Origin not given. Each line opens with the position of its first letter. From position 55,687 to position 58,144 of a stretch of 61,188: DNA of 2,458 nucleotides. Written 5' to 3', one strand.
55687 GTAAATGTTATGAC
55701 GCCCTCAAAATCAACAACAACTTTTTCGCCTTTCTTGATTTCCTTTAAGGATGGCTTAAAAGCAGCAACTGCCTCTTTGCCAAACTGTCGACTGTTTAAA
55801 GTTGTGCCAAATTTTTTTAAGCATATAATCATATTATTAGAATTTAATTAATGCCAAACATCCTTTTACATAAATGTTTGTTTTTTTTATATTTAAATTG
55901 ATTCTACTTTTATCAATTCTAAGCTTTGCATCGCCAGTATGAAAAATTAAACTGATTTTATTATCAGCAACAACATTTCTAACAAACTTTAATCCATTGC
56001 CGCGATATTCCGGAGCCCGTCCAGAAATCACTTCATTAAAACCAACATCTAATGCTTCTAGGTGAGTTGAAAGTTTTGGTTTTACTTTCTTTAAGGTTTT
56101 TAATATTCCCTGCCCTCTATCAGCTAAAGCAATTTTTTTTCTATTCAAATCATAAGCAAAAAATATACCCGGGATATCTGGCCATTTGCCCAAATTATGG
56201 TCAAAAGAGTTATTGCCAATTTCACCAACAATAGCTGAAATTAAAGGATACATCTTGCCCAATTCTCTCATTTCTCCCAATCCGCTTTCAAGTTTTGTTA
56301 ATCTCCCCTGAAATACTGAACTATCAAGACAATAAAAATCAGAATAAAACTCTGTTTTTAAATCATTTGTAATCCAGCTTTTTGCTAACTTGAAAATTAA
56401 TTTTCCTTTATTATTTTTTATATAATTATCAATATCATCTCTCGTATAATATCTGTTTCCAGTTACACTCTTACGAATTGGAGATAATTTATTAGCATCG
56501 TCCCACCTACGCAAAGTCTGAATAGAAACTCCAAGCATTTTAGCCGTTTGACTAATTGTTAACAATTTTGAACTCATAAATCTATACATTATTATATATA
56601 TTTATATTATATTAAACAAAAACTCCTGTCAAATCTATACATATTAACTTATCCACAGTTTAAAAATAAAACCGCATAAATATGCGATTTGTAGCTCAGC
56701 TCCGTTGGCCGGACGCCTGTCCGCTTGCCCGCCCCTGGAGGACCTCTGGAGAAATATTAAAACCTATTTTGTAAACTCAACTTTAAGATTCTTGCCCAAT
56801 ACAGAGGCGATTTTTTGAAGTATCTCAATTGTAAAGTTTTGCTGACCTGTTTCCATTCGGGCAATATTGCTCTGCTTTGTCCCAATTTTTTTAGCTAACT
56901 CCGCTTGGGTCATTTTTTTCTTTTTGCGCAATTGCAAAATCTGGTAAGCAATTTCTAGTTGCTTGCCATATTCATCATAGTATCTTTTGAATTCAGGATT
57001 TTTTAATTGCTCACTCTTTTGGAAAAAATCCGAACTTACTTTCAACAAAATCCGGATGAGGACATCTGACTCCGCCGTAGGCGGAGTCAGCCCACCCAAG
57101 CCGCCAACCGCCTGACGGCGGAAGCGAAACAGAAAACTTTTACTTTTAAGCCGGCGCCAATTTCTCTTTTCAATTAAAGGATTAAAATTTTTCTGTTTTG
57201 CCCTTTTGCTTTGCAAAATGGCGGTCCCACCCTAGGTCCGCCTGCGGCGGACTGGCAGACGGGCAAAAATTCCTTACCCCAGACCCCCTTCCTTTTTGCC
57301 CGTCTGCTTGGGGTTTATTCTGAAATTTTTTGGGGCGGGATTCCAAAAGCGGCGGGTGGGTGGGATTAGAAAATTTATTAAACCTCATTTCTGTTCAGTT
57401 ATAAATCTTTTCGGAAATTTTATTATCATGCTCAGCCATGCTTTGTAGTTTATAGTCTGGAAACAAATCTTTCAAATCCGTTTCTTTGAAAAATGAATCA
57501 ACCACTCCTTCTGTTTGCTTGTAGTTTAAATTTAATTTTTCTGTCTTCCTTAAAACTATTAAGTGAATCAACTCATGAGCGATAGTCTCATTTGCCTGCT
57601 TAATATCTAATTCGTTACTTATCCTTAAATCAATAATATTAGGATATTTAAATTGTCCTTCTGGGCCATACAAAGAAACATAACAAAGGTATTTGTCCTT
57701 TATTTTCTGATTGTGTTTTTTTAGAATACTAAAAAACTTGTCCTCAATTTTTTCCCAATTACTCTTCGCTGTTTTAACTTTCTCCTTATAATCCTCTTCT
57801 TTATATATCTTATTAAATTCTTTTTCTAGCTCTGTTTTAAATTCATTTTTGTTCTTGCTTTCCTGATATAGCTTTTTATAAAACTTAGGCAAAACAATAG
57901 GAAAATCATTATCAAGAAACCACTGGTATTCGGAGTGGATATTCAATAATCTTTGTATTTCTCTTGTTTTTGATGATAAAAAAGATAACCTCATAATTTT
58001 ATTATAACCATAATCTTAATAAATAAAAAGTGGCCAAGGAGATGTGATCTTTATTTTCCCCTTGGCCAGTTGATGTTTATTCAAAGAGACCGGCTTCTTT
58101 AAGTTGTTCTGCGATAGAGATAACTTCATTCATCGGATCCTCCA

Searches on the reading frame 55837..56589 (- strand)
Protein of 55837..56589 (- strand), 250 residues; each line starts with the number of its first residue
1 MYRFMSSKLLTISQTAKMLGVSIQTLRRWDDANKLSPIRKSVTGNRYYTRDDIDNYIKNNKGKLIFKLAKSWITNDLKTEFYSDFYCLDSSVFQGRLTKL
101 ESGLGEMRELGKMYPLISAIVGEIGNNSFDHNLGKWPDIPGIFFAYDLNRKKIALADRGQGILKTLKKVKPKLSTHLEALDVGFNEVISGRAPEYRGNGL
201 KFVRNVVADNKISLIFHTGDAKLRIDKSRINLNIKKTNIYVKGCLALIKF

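Call 21: search_protein_families(library=pfam, proteins=[window:55837-56589:-], max_evalue=1)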
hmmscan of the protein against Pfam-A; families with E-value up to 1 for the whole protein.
window:55837-56589:- (250 aa): 10 families
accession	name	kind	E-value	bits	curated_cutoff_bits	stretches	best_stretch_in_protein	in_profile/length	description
PF00376.29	MerR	-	3.9e-11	43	28.2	1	11-48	1-38/38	MerR family regulatory protein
PF13411.12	MerR_1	-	2.1e-10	41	21.6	1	11-54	2-44/69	MerR HTH family regulatory protein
PF12728.13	HTH_17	-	1.2e-09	38.7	27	1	9-60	1-50/51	Helix-turn-helix domain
PF13384.12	HTH_23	-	0.0036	17.5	24.6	1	9-29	17-37/50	Homeodomain-like domain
PF02954.25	HTH_8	-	0.0042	17.2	22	1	12-28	21-37/42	Bacterial regulatory protein, Fis family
PF13518.12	HTH_28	-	0.008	16.7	25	1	11-31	14-34/52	Helix-turn-helix domain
PF13551.12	HTH_29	-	0.025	15.1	28.1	1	9-29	12-32/64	Winged helix-turn helix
PF13542.12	HTH_Tnp_ISL3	-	0.036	14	27.4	1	11-31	28-48/51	Helix-turn-helix domain of transposase family ISL3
PF01381.28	HTH_3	-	0.088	13.3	23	1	10-29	10-29/55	Helix-turn-helix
PF01022.26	HTH_5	-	0.11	12.8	22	0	162-180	21-39/47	Bacterial regulatory protein, arsR family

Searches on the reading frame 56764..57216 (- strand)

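Call 21: search_protein_families(library=pfam, proteins=[window:56764-57216:-], max_evalue=1)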
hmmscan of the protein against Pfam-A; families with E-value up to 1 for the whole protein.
window:56764-57216:- (150 aa): 12 families
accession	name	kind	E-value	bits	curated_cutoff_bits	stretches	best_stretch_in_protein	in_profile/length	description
PF01381.28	HTH_3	-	1.4e-15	57.5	23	1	93-144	1-52/55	Helix-turn-helix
PF13560.12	HTH_31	-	8.6e-08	32.8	27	1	95-141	8-55/64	Helix-turn-helix domain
PF13443.12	HTH_26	-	1e-07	32.5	22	1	94-141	3-51/63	Cro/C1-type HTH DNA-binding domain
PF12844.13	HTH_19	-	5.9e-07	29.7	30.2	1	93-143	4-54/64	Helix-turn-helix domain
PF13744.12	HTH_37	-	1.1e-06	28.8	27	1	87-146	17-77/80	Helix-turn-helix domain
PF17762.8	HTH_ParB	-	0.00033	21.2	22.6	1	86-119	5-38/102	ParB HTH domain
PF22495.2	HTH_92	-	0.0014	18.4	27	1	95-125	2-32/45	RsaL-like HTH domain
PF04545.22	Sigma70_r4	-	0.0026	17.7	24.1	1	92-120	11-39/50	Sigma-70, region 4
PF15731.11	MqsA_antitoxin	-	0.017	15.7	30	1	89-134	70-115/131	Antitoxin component of bacterial toxin-antitoxin system, MqsA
PF01047.28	MarR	-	0.019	15.3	24.6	1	95-121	11-37/59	MarR family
PF13412.12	HTH_24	-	0.072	13.1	21.9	1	95-120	11-36/48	Winged helix-turn-helix DNA-binding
PF05066.19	HARE-HTH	-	0.18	12.7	25.9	1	88-115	5-31/71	HB1, ASXL, restriction endonuclease HTH domain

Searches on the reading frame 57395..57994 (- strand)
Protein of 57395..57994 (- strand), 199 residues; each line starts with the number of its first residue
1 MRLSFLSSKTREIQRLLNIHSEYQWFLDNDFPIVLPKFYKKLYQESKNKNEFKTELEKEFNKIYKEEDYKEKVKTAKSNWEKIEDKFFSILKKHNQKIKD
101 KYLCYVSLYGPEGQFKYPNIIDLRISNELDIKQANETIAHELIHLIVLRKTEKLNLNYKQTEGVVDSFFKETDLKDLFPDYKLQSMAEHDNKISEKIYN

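Call 21: search_protein_families(library=pfam, proteins=[window:57395-57994:-], max_evalue=1)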
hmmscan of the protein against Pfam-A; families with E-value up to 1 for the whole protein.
window:57395-57994:- (199 aa): 3 families
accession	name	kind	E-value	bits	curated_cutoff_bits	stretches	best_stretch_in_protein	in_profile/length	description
PF05727.16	UPF0228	-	0.0017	18.7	25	1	48-131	26-111/124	Uncharacterised protein family (UPF0228)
PF00443.35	UCH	-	0.043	13.8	23.9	1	33-198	153-215/254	Ubiquitin carboxyl-terminal hydrolase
PF10263.15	SprT-like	-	0.061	13.6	25.6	1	127-149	54-76/108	SprT-like family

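Call 22: search_protein_families(library=ncbifam, proteins=[window:57395-57994:-], max_evalue=10)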
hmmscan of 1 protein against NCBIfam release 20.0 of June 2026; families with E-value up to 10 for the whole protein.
window:57395-57994:- (199 aa): 1 family
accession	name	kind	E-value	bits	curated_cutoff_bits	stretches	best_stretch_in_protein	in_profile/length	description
TIGR03927.1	T7SS_EssA_Firm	equivalog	0.057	13.3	32.45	1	39-101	31-95/151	type VII secretion protein EssA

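Call 23: search_solved_structures(query=window:57395-57994:-, max_evalue=10)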
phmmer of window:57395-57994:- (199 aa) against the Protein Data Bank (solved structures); distinct sequences matched with E-value up to 10: 2.
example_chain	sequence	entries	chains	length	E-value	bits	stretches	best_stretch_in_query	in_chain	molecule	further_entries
4mvd_B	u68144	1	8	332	0.2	14.8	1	50-117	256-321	Choline-phosphate cytidylyltransferase A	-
6xyw_Bn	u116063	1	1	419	0.41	13.8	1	34-124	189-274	At1g15810/F7H2_23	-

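Call 30: find_homologous_proteins(query=window:57395-57994:-, max_evalue=0.001)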
Query window:57395-57994:- (199 aa): 130 proteins with E <= 0.001 among 263 candidates; the best 120 are listed.
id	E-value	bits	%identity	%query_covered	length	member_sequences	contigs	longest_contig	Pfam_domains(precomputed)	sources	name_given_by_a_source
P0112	1.6e-123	428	100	100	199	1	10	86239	-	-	-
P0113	1.3e-104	366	84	99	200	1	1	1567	-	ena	-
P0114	4.6e-95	335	77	100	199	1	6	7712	-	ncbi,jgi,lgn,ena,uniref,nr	ncbi:hypothetical protein CO083_05095 [Candidatus Roizmanbacteria bacterium CG_4_9_14_0_8_um_filter_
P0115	6.0e-95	335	77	100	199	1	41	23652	-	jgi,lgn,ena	-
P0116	2.1e-94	333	76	100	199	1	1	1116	-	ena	-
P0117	4.5e-94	332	77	99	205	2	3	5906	-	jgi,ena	-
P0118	3.4e-93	329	75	100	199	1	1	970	-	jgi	-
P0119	3.5e-92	326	75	99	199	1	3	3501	-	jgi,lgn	-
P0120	3.3e-89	316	74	98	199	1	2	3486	-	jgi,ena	-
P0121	3.7e-87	309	73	98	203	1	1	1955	-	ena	-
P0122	9.5e-87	308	71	99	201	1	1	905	-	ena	-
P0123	2.5e-85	303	74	92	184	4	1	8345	-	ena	-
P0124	6.6e-85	302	70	99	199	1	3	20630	-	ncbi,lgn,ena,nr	ncbi:hypothetical protein KJ695_05160 [Patescibacteria group bacterium]|nr:hypothetical protein [Pat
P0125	2.9e-84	300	71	99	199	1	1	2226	-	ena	-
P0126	4.2e-84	299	70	99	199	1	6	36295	-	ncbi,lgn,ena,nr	ncbi:MAG: hypothetical protein ISS02_00720 [Candidatus Portnoybacteria bacterium]|nr:hypothetical pr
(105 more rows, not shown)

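Call 37: predict_structure(alignment_id=A2)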
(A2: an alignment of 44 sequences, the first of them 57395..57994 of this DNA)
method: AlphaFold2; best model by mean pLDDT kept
length: 199 residues; sequences in the alignment: 44
mean_pLDDT: 93.2   pTM: 0.89
mean pLDDT of the five models: 93.2, 92.3, 92.2, 92.0, 91.6
residues with pLDDT >= 90: 161; 70-90: 38; 50-70: 0; < 50: 0
segments of 3 or more residues with pLDDT < 50: none
pLDDT, mean of each block of 10 residues (from residue 1): 94 94 88 94 92 97 97 98 96 90 96 94 96 96 95 93 94 94 82 83
secondary structure, 60 per line:
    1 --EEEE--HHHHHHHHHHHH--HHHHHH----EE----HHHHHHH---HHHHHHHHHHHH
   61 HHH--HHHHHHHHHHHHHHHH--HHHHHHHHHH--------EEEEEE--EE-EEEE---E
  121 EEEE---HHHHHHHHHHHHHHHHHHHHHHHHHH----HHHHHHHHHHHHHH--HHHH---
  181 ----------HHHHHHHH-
elements in order: E3-6 H9-20 H23-28 H39-45 H49-63 H66-81 H84-93 E102-107 E113-116 E120-124 H128-153 H158-171 H174-177 H191-198

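Call 40: fold_search(model_id=the predicted structure, library=pdb)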
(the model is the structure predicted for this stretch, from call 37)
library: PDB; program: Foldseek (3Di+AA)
matches with E <= 10: 105; with E <= 0.001: 0
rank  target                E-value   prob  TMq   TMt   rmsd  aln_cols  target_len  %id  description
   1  1sqm                  9.6e-01  0.41  0.38  0.14   3.9       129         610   15  STRUCTURE OF [R563A] LEUKOTRIENE A4 HYDROLASE (released 2004-08-03)
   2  3chp                  9.6e-01  0.30  0.27  0.10   3.6        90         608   18  Crystal structure of leukotriene a4 hydrolase in complex with (3S)-3-amino-4-oxo-4-[(4-phenylmethoxyphenyl)amino]butanoi (released 2008-04-22)
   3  3b7s_A                9.6e-01  0.30  0.27  0.10   3.5        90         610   18  [E296Q]LTA4H in complex with RSR substrate (released 2008-09-16)
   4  6oiu_D                1.1e+00  0.10  0.20  0.06   5.5        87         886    8  X-ray crystal structure of the ectodomain of the Toxoplasma gondii ME49 Aminopeptidase N (TGME49_224350) (released 2020-09-30)
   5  4dd8_B                1.2e+00  0.23  0.20  0.20   9.2        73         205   10  ADAM-8 metalloproteinase domain with bound batimastat (released 2012-06-06)
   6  4a0v_M                1.2e+00  0.06  0.14  0.07   9.3        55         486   18  model refined against the Symmetry-free cryo-EM map of TRiC-AMP-PNP (released 2012-02-15)
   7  1h19                  1.3e+00  0.33  0.29  0.10   3.2        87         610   17  STRUCTURE OF [E271Q]LEUKOTRIENE A4 HYDROLASE (released 2002-08-08)
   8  4a0w_K                1.4e+00  0.04  0.14  0.06  13.7        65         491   22  model built against symmetry-free cryo-EM map of TRiC-ADP-AlFx (released 2012-02-15)
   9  4v81_A                1.4e+00  0.03  0.14  0.06  11.8        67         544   15  The crystal structure of yeast CCT reveals intrinsic asymmetry of eukaryotic cytosolic chaperonins (released 2014-07-09)
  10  3chq                  1.5e+00  0.23  0.27  0.10   3.6        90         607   18  Crystal structure of leukotriene a4 hydrolase in complex with N5-[4-(phenylmethoxy)phenyl]-L-glutamine (released 2008-04-22)
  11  7nvl_H                1.5e+00  0.04  0.13  0.06   9.6        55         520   14  Human TRiC complex in closed state with nanobody bound (Consensus Map) (released 2022-03-02)
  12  7nvn_H                1.6e+00  0.03  0.13  0.06  15.3        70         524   14  Human TRiC complex in closed state with nanobody and tubulin bound (released 2022-03-02)
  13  7nvm_h                1.6e+00  0.03  0.13  0.06  15.3        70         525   14  Human TRiC complex in closed state with nanobody Nb18, actin and PhLP2A bound (released 2022-03-02)
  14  4a13_G                1.7e+00  0.03  0.14  0.07  16.0        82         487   17  model refined against symmetry-free cryo-EM map of TRiC-ADP (released 2012-02-15)
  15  5nie_A                1.8e+00  0.28  0.30  0.11   3.5        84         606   18  Crystal structure of human LTA4H mutant R563A in open conformation (released 2017-08-23)
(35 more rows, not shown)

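Call 44: search_protein_representatives(alignment_id=A2)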
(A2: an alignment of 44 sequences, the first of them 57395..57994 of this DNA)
Query: 44 sequences, 203 profile positions. Proteins with E-value up to 0.001 (for the whole library): 496; up to 1e-10: 155; up to 1e-30: 12. The best 150 are listed.
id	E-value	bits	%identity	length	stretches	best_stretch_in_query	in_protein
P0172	5.2e-90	317.1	-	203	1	1-200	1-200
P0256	1.0e-65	237.8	-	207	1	1-199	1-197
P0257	1.4e-51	191.7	-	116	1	94-202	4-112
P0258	3.6e-51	190.3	-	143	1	1-135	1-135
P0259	1.1e-50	188.8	-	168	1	1-173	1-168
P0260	1.3e-50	188.5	-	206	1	1-199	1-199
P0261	3.0e-37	144.9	-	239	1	3-189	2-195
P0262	1.5e-34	136.0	-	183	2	69-199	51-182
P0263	9.9e-33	130.1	-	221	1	3-190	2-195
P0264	1.1e-31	126.7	-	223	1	3-197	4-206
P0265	5.1e-31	124.5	-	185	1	1-200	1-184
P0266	1.0e-30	123.6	-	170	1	2-185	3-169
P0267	1.2e-30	123.4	-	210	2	70-192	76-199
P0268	2.7e-30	122.1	-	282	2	71-187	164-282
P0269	3.8e-30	121.7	-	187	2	68-199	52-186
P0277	2.6e-24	102.6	-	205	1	3-178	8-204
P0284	1.1e-22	97.3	-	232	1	3-179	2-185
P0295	4.6e-19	85.5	-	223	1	20-200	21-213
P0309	8.9e-18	81.3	-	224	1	2-172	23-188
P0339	2.5e-14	70.0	-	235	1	6-198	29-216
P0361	1.6e-12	64.2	-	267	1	8-191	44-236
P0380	8.0e-12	61.8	-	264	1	40-189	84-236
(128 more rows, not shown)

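Call 45: search_protein_families(library=pfam, proteins=[P0261, P0263, P0264, P0277, P0284, P0295, P0309, P0339, P0361, P0380], max_evalue=0.1)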
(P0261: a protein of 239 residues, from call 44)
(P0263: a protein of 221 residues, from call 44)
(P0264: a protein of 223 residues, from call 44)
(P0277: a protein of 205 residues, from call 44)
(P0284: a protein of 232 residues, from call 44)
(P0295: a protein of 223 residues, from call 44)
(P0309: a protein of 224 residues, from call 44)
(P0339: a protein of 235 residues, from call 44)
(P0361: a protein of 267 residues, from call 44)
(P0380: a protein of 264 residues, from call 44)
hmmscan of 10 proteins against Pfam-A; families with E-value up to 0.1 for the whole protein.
P0261 (239 aa): 0 families

P0263 (221 aa): 1 family
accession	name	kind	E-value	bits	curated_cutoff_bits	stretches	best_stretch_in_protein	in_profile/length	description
PF18958.6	DUF5700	-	0.043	13.6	25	1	74-156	63-146/283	Putative zinc dependent peptidase (DUF5700)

P0264 (223 aa): 2 families
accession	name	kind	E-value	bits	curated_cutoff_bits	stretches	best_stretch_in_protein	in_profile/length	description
PF10263.15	SprT-like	-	0.0015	18.8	25.6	1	117-156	40-74/108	SprT-like family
PF21325.3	SHPRH_helical-1st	-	0.037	14.7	27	0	40-99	16-71/95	E3 ubiquitin-protein ligase SHPRH, first helical domain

P0277 (205 aa): 2 families
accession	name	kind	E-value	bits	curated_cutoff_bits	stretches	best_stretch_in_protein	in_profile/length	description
PF10263.15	SprT-like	-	0.0053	17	25.6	1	86-185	6-84/108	SprT-like family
PF13485.12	Peptidase_MA_2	-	0.066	13.4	32.4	1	133-181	41-86/201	Peptidase MA superfamily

P0284 (232 aa): 0 families

P0295 (223 aa): 2 families
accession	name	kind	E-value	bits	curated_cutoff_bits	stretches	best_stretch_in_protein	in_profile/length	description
PF25128.1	HRDE1_NRDE3_N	-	0.015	15.6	32.3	1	93-149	82-138/158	HRDE1/NRDE-3, N-terminal domain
PF06114.19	Peptidase_M78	-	0.06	13.6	22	0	125-168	22-66/123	IrrE N-terminal-like domain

P0309 (224 aa): 2 families
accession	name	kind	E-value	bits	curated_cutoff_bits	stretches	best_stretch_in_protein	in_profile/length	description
PF18908.5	DUF5663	-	0.012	16.6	23.7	1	199-221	51-73/84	Protein of unknown function (DUF5663)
PF10026.15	DUF2268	-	0.099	12.6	23.6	0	116-163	27-77/195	Predicted Zn-dependent protease (DUF2268)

P0339 (235 aa): 1 family
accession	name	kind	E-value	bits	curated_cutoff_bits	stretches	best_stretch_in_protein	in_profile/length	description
PF04572.17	Gb3_synth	-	0.035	14.7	22.3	0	160-186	1-27/131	Alpha 1,4-glycosyltransferase conserved region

P0361 (267 aa): 1 family
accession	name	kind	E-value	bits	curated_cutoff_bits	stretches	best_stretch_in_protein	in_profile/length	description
PF13058.12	DUF3920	-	0.0057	17.3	27.3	1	154-198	51-95/126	Protein of unknown function (DUF3920)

P0380 (264 aa): 1 family
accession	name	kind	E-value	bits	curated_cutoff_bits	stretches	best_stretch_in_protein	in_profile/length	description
PF16339.10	DUF4969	-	0.028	15.2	31.4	1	1-28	1-29/79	Domain of unknown function (DUF4969)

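Call 47: find_encoding_contigs(protein=P0263, flank=4000, max_places=4)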
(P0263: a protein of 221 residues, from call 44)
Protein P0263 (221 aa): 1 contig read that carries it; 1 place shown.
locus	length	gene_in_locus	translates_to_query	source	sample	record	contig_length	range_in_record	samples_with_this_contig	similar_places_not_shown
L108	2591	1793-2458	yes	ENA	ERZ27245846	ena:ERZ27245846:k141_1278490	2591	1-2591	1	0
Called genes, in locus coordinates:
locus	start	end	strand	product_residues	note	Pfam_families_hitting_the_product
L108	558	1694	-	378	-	PF04055:Radical_SAM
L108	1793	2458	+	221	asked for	-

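Call 49: find_encoding_contigs(protein=P0309, flank=5000, max_places=3)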
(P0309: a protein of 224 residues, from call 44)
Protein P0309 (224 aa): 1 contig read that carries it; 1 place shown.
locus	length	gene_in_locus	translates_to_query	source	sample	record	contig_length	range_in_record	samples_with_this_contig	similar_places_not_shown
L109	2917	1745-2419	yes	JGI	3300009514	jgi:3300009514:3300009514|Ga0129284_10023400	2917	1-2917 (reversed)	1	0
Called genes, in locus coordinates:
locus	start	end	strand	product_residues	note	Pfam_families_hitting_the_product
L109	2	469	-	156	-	?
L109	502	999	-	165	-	PF00588:SpoU_methylase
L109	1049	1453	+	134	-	PF07681:DoxX, PF13564:DoxX_2 (weak)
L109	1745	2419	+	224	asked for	-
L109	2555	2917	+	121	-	?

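Call 50: find_encoding_contigs(protein=P0361, flank=5000, max_places=3)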
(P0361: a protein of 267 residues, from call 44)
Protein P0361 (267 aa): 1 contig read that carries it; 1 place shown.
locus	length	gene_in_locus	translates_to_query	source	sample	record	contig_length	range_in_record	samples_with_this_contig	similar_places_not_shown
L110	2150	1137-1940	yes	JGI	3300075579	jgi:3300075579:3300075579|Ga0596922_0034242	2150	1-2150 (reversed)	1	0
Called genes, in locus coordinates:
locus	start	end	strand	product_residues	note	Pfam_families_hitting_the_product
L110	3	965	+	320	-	?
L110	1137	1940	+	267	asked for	-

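Call 51: find_encoding_contigs(protein=P0261, flank=4000, max_places=3)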
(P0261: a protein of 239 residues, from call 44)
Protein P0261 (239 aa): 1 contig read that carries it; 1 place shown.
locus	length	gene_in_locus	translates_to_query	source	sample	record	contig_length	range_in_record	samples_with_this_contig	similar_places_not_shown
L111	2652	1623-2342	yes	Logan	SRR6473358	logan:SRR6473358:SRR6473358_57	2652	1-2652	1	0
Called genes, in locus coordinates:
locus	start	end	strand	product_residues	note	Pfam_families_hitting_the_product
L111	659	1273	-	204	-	PF03848:TehB, PF05175:MTS (faint), PF13489:Methyltransf_23, PF02353:CMAS (weak), PF13847:Methyltransf_31, PF08241:Methyltransf_11 (weak), PF08242:Methyltransf_12 (weak), PF13649:Methyltransf_25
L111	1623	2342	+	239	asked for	-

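Call 52: find_encoding_contigs(protein=P0264, flank=4000, max_places=3)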
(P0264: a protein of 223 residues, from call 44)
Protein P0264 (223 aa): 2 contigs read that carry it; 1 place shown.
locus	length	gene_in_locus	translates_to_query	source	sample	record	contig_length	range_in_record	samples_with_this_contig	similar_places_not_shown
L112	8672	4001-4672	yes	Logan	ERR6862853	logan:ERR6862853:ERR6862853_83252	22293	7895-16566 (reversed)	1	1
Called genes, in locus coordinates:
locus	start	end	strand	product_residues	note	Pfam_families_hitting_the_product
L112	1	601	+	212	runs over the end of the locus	PF03104:DNA_pol_B_exo1 (weak), PF13482:RNase_H_2, PF10108:DNA_pol_B_exo2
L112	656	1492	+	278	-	-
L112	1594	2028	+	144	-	PF12647:RNHCP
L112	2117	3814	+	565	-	PF01435:Peptidase_M48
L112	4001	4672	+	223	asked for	-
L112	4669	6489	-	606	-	PF00512:HisKA, PF02518:HATPase_c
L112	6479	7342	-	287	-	PF01040:UbiA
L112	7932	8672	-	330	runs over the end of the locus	PF05343:Peptidase_M42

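Call 53: find_encoding_contigs(protein=P0295, flank=4000, max_places=3)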
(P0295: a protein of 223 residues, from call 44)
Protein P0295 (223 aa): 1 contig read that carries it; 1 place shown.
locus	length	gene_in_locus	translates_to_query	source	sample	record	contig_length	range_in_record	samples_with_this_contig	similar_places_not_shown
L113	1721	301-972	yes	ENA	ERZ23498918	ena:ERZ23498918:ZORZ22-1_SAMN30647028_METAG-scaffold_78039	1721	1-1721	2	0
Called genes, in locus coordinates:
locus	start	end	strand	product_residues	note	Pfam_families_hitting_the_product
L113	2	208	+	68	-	?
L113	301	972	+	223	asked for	-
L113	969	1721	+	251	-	?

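Call 78: search_protein_families(library=ncbifam, proteins=[L108:558-1694:-, L108:400-558:-], max_evalue=0.01)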
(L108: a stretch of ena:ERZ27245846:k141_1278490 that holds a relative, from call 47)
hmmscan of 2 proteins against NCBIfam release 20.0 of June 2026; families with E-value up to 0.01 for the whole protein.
L108:558-1694:- (378 aa): 71 families (the best 25 are shown)
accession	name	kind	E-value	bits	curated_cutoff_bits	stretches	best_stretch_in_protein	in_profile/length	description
TIGR02668.1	moaA_archaeal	equivalog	1.5e-22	80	325.25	1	27-281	14-265/303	GTP 3',8-cyclase MoaA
TIGR04055.1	rSAM_NirJ2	equivalog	3.8e-22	79.2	500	1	28-362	5-322/326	putative heme d1 biosynthesis radical SAM protein NirJ2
TIGR04317.1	W_rSAM_matur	equivalog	3.6e-20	72.4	380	1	26-340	7-320/349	tungsten cofactor oxidoreductase radical SAM maturase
TIGR04303.1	GeoRSP_rSAM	equivalog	4.5e-20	72.5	400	1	22-343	5-306/325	GeoRSP system radical SAM/SPASM protein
NF045574.1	sacti_mat_StsB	exception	4.7e-20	71.9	625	1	9-194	82-264/466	StsB family radical SAM/SPASM domain sactipeptide maturase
NF001199.0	PRK00164.2-1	equivalog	1.2e-19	70.6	231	1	27-172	16-160/308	GTP 3',8-cyclase MoaA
TIGR02666.1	moaA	equivalog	1.6e-19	70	284.05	1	30-176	17-170/336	GTP 3',8-cyclase MoaA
TIGR04545.1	rSAM_ahbD_hemeb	equivalog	1.7e-19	70.5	500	1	29-202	6-178/339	heme b synthase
NF038332.1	rSAM_rare_HxsC4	exception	2.1e-19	69.9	500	1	27-167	18-158/335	radical SAM protein HxsC4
TIGR04054.1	rSAM_NirJ1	equivalog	3.1e-19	68.8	650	1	28-181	41-192/387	putative heme d1 biosynthesis radical SAM protein NirJ1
NF047865.1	rSAM_PapB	equivalog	9e-19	67.9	340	1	30-344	10-317/330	PapB family radical SAM/SPASM ranthipeptide maturase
TIGR03962.1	mycofact_rSAM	equivalog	1.8e-17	63.6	265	1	21-179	11-166/339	mycofactocin radical SAM maturase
TIGR04340.1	rSAM_ACGX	hypoth_equivalog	3.6e-17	62.6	400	1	30-225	10-204/341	radical SAM/SPASM domain protein, ACGX system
TIGR04053.2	TIGR04053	equivalog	9.4e-17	61.3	395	1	31-229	16-213/366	TIGR04053 family radical SAM/SPASM domain-containing protein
NF049973.1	radical_Rv1681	equivalog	1.2e-16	60.6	380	1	26-167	75-215/326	Rv1681 family radical SAM protein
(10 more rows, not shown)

L108:400-558:- (52 aa): 0 families
